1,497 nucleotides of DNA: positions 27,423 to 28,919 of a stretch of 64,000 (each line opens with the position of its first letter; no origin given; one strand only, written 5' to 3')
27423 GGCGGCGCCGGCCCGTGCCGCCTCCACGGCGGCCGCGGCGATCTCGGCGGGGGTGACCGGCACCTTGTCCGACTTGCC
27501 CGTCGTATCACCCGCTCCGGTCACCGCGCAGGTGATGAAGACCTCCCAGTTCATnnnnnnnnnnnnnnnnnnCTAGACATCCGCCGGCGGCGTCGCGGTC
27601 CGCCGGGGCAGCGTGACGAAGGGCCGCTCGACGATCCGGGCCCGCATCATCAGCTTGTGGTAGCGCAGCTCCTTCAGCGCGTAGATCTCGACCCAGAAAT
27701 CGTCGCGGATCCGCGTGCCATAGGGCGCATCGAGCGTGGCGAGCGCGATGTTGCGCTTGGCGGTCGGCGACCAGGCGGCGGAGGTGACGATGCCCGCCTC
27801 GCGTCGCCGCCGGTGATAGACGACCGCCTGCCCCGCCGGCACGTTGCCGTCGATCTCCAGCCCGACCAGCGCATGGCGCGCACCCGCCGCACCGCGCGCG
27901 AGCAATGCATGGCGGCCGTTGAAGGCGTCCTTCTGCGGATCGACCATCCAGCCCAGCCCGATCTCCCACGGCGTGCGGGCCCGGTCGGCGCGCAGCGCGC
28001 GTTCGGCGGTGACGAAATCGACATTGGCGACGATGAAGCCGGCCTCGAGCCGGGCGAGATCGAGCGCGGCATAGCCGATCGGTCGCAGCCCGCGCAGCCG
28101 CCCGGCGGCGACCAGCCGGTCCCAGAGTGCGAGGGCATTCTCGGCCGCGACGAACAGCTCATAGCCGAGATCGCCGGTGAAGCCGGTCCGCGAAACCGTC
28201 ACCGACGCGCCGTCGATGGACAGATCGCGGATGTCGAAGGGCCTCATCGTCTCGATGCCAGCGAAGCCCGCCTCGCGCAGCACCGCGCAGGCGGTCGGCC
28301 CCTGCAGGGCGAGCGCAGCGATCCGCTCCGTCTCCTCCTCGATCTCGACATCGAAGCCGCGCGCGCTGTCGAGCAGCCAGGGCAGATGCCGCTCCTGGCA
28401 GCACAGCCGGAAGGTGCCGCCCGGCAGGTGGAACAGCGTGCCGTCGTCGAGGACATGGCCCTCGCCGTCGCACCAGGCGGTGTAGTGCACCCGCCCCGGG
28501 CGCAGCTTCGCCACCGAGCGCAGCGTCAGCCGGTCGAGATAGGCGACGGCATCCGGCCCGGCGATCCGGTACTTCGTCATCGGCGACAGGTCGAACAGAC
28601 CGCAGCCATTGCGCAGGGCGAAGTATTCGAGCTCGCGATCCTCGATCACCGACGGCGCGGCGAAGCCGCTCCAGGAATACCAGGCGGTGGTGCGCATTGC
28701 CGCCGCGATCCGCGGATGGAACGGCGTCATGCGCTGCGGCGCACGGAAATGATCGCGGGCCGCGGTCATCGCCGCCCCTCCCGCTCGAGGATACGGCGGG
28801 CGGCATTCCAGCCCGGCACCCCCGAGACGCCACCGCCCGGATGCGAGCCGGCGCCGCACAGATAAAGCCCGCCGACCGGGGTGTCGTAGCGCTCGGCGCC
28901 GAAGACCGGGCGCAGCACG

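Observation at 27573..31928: Unassigned three-gene module (GcvT-like aminomethyltransferase + two tandem COG1233 flavoproteins) leading the carnitine/gamma-butyrobetaine operon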

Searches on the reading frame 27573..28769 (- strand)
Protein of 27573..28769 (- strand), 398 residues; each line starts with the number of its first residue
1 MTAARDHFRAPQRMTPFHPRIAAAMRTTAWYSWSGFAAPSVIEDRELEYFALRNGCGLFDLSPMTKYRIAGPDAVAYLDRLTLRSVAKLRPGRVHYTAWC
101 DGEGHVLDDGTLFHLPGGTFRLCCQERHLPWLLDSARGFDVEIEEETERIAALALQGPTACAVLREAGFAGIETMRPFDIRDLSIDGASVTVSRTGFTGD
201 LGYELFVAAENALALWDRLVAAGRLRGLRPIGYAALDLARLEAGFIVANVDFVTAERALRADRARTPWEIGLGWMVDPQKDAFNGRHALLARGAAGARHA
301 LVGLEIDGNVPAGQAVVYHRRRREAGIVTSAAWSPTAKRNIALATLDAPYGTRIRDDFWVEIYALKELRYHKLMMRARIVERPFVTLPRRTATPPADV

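Call 4: search_protein_families(library=pfam, proteins=[window:27573-28769:-])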
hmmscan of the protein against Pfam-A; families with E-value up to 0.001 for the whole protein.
window:27573-28769:- (398 aa): 2 families
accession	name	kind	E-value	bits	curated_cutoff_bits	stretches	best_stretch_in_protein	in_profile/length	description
PF01571.26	GCV_T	-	2.7e-58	197.7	25.6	1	29-275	11-255/255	Aminomethyltransferase folate-binding domain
PF08669.17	GCV_T_C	-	1.6e-11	44.4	25.9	1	301-385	3-79/80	Glycine cleavage T-protein C-terminal barrel domain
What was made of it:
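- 27573..28769 (-): Stand-alone GcvT-family folate-binding protein, proposed to capture the C1 unit as 5,10-methylene-THF. GCV_T 197.7 bits and GCV_T_C 44.4 bits (call 4).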

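Call 5: search_protein_families(library=ncbifam, proteins=[window:27573-28769:-])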
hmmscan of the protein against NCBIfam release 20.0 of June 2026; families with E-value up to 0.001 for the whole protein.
window:27573-28769:- (398 aa): 8 families
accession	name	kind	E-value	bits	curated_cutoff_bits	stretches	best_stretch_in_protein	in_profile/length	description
NF053776.1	TmaoDeMthMsil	equivalog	1.6e-74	251.8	1100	1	11-385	384-754/763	trimethylamine N-oxide demethylase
NF001567.0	PRK00389.1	subfamily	3e-64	217.2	300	1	31-385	20-353/359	glycine cleavage system aminomethyltransferase GcvT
TIGR00528.1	gcvT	equivalog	6.7e-51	173.3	235.85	1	26-350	13-334/362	glycine cleavage system aminomethyltransferase GcvT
TIGR01372.1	soxA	subfamily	2.7e-43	147.9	1164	1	42-346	643-957/996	sarcosine oxidase subunit alpha family protein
NF010093.0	PRK13579.1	equivalog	5.7e-40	137.3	459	1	48-351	44-339/371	glycine cleavage system aminomethyltransferase GcvT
NF009133.0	PRK12486.1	equivalog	5.6e-33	114.4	410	1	13-347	13-340/369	dimethylsulfoniopropionate demethylase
NF047633.1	SyrngDmethDesA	equivalog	1.9e-23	82.7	800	1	48-260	39-264/453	syringate O-demethylase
NF047885.1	VanMgalDeMLigM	equivalog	4.2e-17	62.2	580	1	47-263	37-268/461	vanillate/3-O-methylgallate O-demethylase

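Call 21: search_solved_structures(query=window:27573-28769:-, max_evalue=1e-10)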
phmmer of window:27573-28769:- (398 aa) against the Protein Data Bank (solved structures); distinct sequences matched with E-value up to 1e-10: 20.
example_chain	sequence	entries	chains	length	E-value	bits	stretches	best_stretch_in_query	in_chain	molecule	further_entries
9q5a_A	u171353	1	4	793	2.9e-52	181.2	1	12-351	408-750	Trimethylamine N-oxide Demethylase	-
9q59_A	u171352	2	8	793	2.9e-52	181.2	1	12-351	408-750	trimethylamine N-oxide demethylase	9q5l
1yx2_A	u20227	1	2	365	2.8e-48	168.1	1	33-384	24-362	Aminomethyltransferase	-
1woo_A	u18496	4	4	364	2.4e-42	148.6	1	34-348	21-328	Aminomethyltransferase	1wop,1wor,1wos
1vlo_A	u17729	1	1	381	2e-27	99.4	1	25-348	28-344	Aminomethyltransferase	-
3a8i_A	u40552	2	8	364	3e-27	98.8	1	36-348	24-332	Aminomethyltransferase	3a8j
1v5v_A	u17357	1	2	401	3e-27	98.8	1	34-351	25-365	aminomethyltransferase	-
1pj5_A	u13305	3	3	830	4.2e-27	98.3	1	31-348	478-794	N,N-dimethylglycine oxidase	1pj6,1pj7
3a8k_A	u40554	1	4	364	1.4e-26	96.6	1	36-348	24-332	Aminomethyltransferase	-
3gsi_A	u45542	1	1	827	6e-26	94.5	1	31-348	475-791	N,N-dimethylglycine oxidase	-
4p9s_A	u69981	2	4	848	2.4e-24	89.2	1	47-347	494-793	Dimethylglycine dehydrogenase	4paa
4pab_A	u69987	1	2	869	6.3e-24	87.9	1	48-347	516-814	Dimethylglycine dehydrogenase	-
2gag_A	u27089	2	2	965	1.1e-23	87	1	48-335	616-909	heterotetrameric sarcosine oxidase alpha-subunit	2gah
5l46_A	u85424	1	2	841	8e-23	84.3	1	47-346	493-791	Dimethylglycine dehydrogenase, mitochondrial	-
1vrq_A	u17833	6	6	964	2.1e-22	82.8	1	39-337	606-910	Sarcosine oxidase alpha subunit | Subunit alpha of sarcosine oxidase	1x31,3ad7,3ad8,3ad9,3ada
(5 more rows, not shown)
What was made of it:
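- Closest known: Dimethylglycine oxidase/dehydrogenase and heterotetrameric sarcosine oxidase. Same: The window's GcvT-like protein aligns with these folate domains at 83-98 bits (call 21).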

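Call 41: find_homologous_proteins(query=window:27573-28769:-, max_evalue=1e-30)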
Query window:27573-28769:- (398 aa): 6512 proteins with E <= 1e-30 among 8000 candidates; the best 120 are listed.
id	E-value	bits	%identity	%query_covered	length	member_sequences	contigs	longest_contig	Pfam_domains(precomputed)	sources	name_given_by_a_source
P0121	5.2e-266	900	99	100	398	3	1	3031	PF01571.27,PF08669.18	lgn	-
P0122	5.2e-201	686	77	98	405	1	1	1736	PF01571.27,PF08669.18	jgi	jgi:aminomethyltransferase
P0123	1.0e-181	622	70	99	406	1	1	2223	PF01571.27,PF08669.18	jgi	jgi:aminomethyltransferase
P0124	7.5e-181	620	69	99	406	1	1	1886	PF01571.27,PF08669.18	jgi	jgi:aminomethyltransferase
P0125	4.7e-179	614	70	96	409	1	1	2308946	PF01571.27,PF08669.18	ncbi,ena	-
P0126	6.1e-179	613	68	99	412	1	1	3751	PF01571.27,PF08669.18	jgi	jgi:aminomethyltransferase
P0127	1.1e-178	612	68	99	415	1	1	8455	PF01571.27,PF08669.18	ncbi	-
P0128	7.4e-178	610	66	99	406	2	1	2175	PF01571.27,PF08669.18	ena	-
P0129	1.3e-177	609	68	99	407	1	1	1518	PF01571.27,PF08669.18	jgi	jgi:aminomethyltransferase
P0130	7.2e-177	606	67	99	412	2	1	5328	PF01571.27,PF08669.18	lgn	-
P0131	1.3e-176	606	68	98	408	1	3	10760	PF01571.27,PF08669.18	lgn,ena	-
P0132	1.4e-176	605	67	99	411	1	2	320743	PF01571.27,PF08669.18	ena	-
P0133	2.1e-176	605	69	99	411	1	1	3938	PF01571.27,PF08669.18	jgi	jgi:glycine cleavage system T protein (aminomethyltransferase)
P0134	2.2e-176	605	66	99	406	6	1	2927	PF01571.27,PF08669.18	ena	-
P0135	3.5e-176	604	66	99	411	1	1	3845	PF01571.27,PF08669.18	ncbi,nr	ncbi:MAG: aminomethyltransferase family protein [Mesorhizobium sp.]|nr:aminomethyltransferase family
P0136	4.5e-176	604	68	99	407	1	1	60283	PF01571.27,PF08669.18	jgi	-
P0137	5.0e-176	604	67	98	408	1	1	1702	PF01571.27,PF08669.18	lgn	-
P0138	8.0e-176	603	68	99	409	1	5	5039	PF01571.27,PF08669.18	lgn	-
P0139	8.0e-176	603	67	99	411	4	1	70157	PF01571.27,PF08669.18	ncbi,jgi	-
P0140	1.2e-175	602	67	99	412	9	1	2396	PF01571.27,PF08669.18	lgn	-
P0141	1.3e-175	602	67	99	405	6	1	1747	PF01571.27,PF08669.18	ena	-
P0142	1.4e-175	602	67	99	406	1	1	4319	PF01571.27,PF08669.18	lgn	-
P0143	1.9e-175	602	67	99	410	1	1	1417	PF01571.27,PF08669.18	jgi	jgi:aminomethyltransferase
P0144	1.9e-175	602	68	96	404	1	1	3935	PF01571.27,PF08669.18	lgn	-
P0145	4.9e-175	600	68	99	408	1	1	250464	PF01571.27,PF08669.18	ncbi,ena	-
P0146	6.1e-175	600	69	99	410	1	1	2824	PF01571.27,PF08669.18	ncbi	-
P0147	6.5e-175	600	66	99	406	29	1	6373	PF01571.27,PF08669.18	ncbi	-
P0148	7.3e-175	600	66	98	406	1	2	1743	PF01571.27,PF08669.18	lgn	-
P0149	1.0e-174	599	67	98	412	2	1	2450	PF01571.27,PF08669.18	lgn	-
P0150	1.1e-174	599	67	99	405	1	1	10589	PF01571.27,PF08669.18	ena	-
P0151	1.2e-174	599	67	98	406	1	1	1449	PF01571.27,PF08669.18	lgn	-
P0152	1.4e-174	599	66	99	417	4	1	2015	PF01571.27,PF08669.18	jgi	jgi:aminomethyltransferase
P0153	2.3e-174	598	67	99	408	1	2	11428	PF01571.27,PF08669.18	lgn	-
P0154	2.9e-174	598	66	99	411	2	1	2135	PF01571.27,PF08669.18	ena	-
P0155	3.4e-174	598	66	98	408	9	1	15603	PF01571.27,PF08669.18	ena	-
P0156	5.2e-174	597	66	99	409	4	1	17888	PF01571.27,PF08669.18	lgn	-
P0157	5.5e-174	597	65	99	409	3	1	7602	PF01571.27,PF08669.18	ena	-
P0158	6.2e-174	597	66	99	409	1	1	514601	PF01571.27,PF08669.18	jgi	jgi:aminomethyltransferase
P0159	6.5e-174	597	66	99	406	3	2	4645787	PF01571.27,PF08669.18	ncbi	-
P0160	7.8e-174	596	66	99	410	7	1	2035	PF01571.27,PF08669.18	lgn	-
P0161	7.8e-174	596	68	99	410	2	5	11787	PF01571.27,PF08669.18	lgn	-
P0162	1.1e-173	596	65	99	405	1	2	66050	PF01571.27,PF08669.18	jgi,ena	-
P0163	1.1e-173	596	67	99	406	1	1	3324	PF01571.27,PF08669.18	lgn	-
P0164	1.8e-173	595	67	98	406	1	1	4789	PF01571.27,PF08669.18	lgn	-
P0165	2.0e-173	595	65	99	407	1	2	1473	PF01571.27,PF08669.18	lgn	-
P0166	2.1e-173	595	66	99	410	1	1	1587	PF01571.27,PF08669.18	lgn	-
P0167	2.4e-173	595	68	97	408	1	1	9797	PF01571.27,PF08669.18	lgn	-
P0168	2.8e-173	595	66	99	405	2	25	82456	PF01571.27,PF08669.18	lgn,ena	-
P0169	3.0e-173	594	66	99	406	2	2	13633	PF01571.27,PF08669.18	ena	-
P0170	3.2e-173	594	66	99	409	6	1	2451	PF01571.27,PF08669.18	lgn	-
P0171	3.3e-173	594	66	98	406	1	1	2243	PF01571.27,PF08669.18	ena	-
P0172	3.6e-173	594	67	99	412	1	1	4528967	PF01571.27,PF08669.18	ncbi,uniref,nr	ncbi:aminomethyltransferase family protein [Sinorhizobium sp. BG8]|uniref:aminomethyltransferase fam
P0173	3.6e-173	594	67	98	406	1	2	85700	PF01571.27,PF08669.18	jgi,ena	-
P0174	3.8e-173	594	65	99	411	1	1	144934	PF01571.27,PF08669.18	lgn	-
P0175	4.4e-173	594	66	99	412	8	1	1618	PF01571.27,PF08669.18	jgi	jgi:aminomethyltransferase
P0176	4.8e-173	594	66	98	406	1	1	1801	PF01571.27,PF08669.18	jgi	-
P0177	4.8e-173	594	67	99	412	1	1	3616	PF01571.27,PF08669.18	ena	-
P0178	5.0e-173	594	67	99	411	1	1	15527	PF01571.27,PF08669.18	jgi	jgi:aminomethyltransferase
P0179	5.0e-173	594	66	99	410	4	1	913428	PF01571.27,PF08669.18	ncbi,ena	-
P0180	5.2e-173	594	66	99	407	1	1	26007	PF01571.27,PF08669.18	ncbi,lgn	ncbi:MAG: aminomethyltransferase family protein [Mesorhizobium sp.]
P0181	5.3e-173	594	66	98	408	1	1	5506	PF01571.27,PF08669.18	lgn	-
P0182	5.7e-173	594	66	99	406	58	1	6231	PF01571.27,PF08669.18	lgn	-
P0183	6.3e-173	593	66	99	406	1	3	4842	PF01571.27,PF08669.18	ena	-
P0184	8.1e-173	593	66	99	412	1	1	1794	PF01571.27,PF08669.18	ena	-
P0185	9.3e-173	593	68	96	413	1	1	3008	PF01571.27,PF08669.18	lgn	-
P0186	1.1e-172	593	68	97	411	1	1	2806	PF01571.27,PF08669.18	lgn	-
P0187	1.3e-172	592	67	99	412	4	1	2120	PF01571.27,PF08669.18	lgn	-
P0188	1.4e-172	592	65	99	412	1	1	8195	PF01571.27,PF08669.18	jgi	jgi:aminomethyltransferase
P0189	1.5e-172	592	65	99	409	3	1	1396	PF01571.27,PF08669.18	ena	-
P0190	1.6e-172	592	66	99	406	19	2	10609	PF01571.27,PF08669.18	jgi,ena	-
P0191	1.7e-172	592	65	99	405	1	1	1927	PF01571.27,PF08669.18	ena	-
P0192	1.9e-172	592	66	99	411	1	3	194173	PF01571.27,PF08669.18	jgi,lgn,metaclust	metaclust:\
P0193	2.2e-172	592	66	99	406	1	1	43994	PF01571.27,PF08669.18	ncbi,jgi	jgi:aminomethyltransferase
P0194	2.3e-172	592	65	99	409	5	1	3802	PF01571.27,PF08669.18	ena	-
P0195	2.4e-172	592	67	98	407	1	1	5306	PF01571.27,PF08669.18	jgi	jgi:aminomethyltransferase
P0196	3.1e-172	591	68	99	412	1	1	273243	PF01571.27,PF08669.18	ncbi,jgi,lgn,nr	ncbi:MAG TPA: aminomethyltransferase family protein [Mesorhizobium sp.]|jgi:aminomethyltransferase|n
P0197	3.2e-172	591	66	99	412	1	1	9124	PF01571.27,PF08669.18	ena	-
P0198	3.3e-172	591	67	99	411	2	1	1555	PF01571.27,PF08669.18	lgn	-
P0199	3.5e-172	591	66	99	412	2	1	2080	PF01571.27,PF08669.18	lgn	-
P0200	3.5e-172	591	66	99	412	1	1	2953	PF01571.27,PF08669.18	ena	-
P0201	4.1e-172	591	66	99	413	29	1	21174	PF01571.27,PF08669.18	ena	-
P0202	4.2e-172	591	65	99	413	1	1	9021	PF01571.27,PF08669.18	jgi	-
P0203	4.4e-172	591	66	99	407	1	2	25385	PF01571.27,PF08669.18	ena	-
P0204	4.7e-172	591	65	99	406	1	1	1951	PF01571.27,PF08669.18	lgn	-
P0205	5.3e-172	590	65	99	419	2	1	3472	PF01571.27,PF08669.18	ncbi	-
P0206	6.1e-172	590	67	98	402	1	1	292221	PF01571.27,PF08669.18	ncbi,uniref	ncbi:aminomethyltransferase family protein [Mesorhizobium sp. CAU 1741]|uniref:aminomethyltransferas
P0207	7.3e-172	590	64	99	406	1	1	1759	PF01571.27,PF08669.18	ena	-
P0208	8.6e-172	590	65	99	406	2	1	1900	PF01571.27,PF08669.18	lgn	-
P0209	9.9e-172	589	66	98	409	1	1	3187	PF01571.27,PF08669.18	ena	-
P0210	1.1e-171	589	66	99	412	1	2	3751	PF01571.27,PF08669.18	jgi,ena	-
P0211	1.1e-171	589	66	99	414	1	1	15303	PF01571.27,PF08669.18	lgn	-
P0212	1.2e-171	589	65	99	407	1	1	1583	PF01571.27,PF08669.18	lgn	-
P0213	1.2e-171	589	65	99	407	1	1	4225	PF01571.27,PF08669.18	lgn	-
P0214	1.4e-171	589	66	99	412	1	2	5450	PF01571.27,PF08669.18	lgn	-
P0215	1.5e-171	589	66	99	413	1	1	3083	PF01571.27,PF08669.18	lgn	-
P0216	1.7e-171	589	66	98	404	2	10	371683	PF01571.27,PF08669.18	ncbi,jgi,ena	-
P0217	1.7e-171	589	66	99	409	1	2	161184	PF01571.27,PF08669.18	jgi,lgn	-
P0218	1.9e-171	589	65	99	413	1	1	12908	PF01571.27,PF08669.18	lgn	-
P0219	1.9e-171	589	66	99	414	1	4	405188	PF01571.27,PF08669.18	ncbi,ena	ncbi:MAG: aminomethyltransferase family protein [Mesorhizobium sp.]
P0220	1.9e-171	589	66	99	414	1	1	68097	PF01571.27,PF08669.18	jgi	jgi:aminomethyltransferase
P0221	2.0e-171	589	65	99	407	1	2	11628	PF01571.27,PF08669.18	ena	-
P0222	2.0e-171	588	65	98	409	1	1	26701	PF01571.27,PF08669.18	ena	-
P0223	2.0e-171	588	65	99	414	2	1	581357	PF01571.27,PF08669.18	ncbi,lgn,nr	ncbi:aminomethyltransferase [Mesorhizobium sp. YR577]|nr:aminomethyltransferase [Mesorhizobium sp. Y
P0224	2.2e-171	588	66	99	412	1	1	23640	PF01571.27,PF08669.18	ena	-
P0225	2.3e-171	588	65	99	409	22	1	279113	PF01571.27,PF08669.18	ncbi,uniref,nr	ncbi:glycine cleavage system protein T [Mesorhizobium loti]|uniref:Glycine cleavage system protein T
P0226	2.4e-171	588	66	99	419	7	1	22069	PF01571.27,PF08669.18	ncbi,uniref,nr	ncbi:aminomethyl transferase family protein [Mesorhizobium intechi]|uniref:aminomethyltransferase fa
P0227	2.4e-171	588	66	99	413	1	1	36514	PF01571.27,PF08669.18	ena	-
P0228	2.4e-171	588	66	99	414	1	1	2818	PF01571.27,PF08669.18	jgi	jgi:aminomethyltransferase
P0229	2.6e-171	588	65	99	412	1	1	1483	PF01571.27,PF08669.18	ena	-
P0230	2.8e-171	588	67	99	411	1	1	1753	PF01571.27,PF08669.18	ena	-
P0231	3.3e-171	588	65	99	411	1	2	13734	PF01571.27,PF08669.18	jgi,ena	-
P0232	3.5e-171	588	66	99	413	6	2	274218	PF01571.27,PF08669.18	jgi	jgi:aminomethyltransferase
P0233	3.7e-171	588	67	99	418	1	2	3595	PF01571.27,PF08669.18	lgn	-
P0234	3.8e-171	588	65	99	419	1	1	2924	PF01571.27,PF08669.18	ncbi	-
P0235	3.8e-171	588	66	99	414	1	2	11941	PF01571.27,PF08669.18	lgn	-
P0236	4.0e-171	587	65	99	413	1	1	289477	PF01571.27,PF08669.18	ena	-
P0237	4.1e-171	587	66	99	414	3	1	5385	PF01571.27,PF08669.18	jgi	jgi:glycine cleavage system T protein (aminomethyltransferase)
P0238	4.2e-171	587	65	99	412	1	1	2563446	PF01571.27,PF08669.18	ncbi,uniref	ncbi:aminomethyltransferase family protein [Mesorhizobium sp. KR9-304]|uniref:aminomethyltransferase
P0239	4.9e-171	587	65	99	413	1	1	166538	PF01571.27,PF08669.18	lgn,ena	-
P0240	5.1e-171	587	66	99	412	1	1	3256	PF01571.27,PF08669.18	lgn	-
